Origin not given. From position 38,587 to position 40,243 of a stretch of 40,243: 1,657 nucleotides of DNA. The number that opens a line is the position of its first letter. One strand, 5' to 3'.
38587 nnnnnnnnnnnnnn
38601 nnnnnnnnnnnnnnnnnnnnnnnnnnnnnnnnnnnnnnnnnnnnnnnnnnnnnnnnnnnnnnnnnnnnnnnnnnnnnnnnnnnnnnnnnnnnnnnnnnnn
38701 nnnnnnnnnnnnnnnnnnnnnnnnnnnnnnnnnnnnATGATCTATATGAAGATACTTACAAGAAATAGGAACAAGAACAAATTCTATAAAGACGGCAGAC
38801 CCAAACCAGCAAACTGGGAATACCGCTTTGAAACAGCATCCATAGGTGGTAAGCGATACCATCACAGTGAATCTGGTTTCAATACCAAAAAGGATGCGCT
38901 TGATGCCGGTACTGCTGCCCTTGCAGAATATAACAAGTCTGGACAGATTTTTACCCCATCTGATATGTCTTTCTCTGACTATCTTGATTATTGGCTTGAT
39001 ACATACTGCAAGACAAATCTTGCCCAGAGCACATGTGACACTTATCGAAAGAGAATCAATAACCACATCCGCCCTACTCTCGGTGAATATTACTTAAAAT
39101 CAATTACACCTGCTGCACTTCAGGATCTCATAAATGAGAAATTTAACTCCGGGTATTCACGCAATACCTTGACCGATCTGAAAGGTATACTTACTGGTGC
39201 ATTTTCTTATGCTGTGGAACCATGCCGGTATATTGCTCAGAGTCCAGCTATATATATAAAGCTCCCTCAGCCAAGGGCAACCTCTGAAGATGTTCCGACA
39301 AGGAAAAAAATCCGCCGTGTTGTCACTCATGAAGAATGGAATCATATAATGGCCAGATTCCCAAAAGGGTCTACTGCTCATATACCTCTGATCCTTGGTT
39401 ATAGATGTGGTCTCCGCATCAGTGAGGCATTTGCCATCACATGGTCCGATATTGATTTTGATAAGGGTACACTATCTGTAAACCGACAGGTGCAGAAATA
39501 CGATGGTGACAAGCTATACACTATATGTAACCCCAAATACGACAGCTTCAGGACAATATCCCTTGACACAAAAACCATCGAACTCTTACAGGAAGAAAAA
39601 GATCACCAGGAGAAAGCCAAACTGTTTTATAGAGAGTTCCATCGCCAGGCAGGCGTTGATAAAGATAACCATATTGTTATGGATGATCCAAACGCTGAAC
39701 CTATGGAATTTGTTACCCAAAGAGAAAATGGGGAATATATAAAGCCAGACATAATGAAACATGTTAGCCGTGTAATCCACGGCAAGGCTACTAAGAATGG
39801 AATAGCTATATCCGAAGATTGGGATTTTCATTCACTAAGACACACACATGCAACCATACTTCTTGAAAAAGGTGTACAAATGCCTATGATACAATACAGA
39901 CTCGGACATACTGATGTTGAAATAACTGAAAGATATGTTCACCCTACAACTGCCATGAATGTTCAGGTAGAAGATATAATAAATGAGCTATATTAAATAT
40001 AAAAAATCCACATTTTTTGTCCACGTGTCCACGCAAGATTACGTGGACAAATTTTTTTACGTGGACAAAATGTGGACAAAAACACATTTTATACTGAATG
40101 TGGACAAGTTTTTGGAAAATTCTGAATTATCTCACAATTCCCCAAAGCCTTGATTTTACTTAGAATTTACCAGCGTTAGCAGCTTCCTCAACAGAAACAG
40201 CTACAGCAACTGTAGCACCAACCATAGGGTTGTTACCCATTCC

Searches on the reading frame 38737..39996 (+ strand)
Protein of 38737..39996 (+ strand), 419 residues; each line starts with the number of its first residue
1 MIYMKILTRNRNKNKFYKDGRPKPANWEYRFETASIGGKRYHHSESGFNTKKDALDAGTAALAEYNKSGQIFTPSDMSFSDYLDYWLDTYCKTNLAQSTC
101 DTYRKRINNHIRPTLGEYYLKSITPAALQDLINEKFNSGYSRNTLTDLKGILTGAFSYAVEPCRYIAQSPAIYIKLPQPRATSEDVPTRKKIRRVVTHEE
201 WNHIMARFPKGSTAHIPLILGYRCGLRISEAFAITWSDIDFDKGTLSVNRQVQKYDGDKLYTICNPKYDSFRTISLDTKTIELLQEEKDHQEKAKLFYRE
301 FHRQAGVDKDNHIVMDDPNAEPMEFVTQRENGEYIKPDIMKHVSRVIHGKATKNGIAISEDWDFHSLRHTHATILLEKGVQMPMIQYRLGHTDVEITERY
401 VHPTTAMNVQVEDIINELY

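Call 3: search_protein_families(library=pfam, proteins=[window:38737-39996:+], max_evalue=0.01)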
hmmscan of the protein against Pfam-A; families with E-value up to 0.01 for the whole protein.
window:38737-39996:+ (419 aa): 4 families
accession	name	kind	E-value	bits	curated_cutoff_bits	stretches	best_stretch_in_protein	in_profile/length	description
PF00589.27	Phage_integrase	-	5.4e-23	82.1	27.1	1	196-405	3-170/172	Phage integrase family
PF14659.12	Phage_int_SAM_3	-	9.1e-17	61.5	22.6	1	79-135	2-57/58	Phage integrase, N-terminal SAM-like domain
PF14657.12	Arm-DNA-bind_4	-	8.8e-05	22.5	22.3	1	27-67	2-44/47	Arm DNA-binding domain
PF22022.2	Phage_int_M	-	0.002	18.8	27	1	79-161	1-81/96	Phage integrase central domain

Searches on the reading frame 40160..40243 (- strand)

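Call 85: search_protein_families(library=pfam, proteins=[window:40160-40243:-], max_evalue=0.001)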
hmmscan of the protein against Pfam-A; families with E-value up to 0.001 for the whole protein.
window:40160-40243:- (27 aa): 1 family
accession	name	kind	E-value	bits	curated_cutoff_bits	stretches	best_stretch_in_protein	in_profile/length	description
PF14057.11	GGGtGRT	-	1.2e-06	28.1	27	1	1-21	307-327/327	GGGtGRT protein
